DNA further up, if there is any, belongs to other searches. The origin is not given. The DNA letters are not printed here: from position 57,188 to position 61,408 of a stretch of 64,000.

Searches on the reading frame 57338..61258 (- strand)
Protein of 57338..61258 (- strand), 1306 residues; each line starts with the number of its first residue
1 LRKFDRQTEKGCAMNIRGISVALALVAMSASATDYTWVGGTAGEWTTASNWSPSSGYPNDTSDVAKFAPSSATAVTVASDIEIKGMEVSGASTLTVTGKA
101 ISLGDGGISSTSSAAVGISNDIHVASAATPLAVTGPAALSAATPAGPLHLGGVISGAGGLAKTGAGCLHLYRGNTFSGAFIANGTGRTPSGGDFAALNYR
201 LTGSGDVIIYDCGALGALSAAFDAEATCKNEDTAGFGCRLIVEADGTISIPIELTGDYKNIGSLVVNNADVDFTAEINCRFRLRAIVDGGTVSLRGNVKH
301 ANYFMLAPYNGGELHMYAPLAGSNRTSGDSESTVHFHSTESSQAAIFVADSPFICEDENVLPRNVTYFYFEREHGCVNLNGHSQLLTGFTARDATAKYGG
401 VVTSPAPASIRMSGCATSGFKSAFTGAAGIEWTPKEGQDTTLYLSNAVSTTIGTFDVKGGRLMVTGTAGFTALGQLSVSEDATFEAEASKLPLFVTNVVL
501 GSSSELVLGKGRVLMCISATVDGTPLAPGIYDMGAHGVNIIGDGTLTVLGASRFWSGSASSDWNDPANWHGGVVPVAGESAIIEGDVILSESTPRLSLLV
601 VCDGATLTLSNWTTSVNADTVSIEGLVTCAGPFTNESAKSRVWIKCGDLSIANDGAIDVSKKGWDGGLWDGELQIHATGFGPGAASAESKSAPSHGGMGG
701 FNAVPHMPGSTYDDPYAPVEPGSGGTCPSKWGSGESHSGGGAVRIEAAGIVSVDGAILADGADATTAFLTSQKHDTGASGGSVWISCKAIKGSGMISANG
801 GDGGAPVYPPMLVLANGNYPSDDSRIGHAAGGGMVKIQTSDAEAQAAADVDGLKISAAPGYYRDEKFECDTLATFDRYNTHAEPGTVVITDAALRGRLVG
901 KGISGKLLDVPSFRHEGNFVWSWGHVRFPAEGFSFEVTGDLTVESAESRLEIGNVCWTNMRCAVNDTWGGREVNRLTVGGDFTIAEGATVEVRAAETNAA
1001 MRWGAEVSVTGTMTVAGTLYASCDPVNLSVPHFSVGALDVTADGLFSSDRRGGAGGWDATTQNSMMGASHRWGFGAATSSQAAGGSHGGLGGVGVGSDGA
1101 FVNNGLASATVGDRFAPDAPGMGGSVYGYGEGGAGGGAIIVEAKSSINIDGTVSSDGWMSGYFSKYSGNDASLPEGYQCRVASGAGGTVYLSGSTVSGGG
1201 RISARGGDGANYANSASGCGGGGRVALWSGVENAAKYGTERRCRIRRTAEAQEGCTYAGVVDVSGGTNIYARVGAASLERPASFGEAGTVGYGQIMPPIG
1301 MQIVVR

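Call 11: search_protein_families(library=pfam, proteins=[window:57338-61258:-], max_evalue=0.001)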
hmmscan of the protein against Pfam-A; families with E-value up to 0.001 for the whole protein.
window:57338-61258:- (1306 aa): 0 families

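Call 65: search_protein_families(library=pfam, proteins=[window:57338-61258:-], max_evalue=0.01)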
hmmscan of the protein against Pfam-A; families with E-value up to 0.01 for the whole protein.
window:57338-61258:- (1306 aa): 1 family
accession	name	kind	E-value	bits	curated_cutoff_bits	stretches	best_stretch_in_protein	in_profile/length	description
PF10162.14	G8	-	0.0044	17.3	22.9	0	568-628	1-65/124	G8 domain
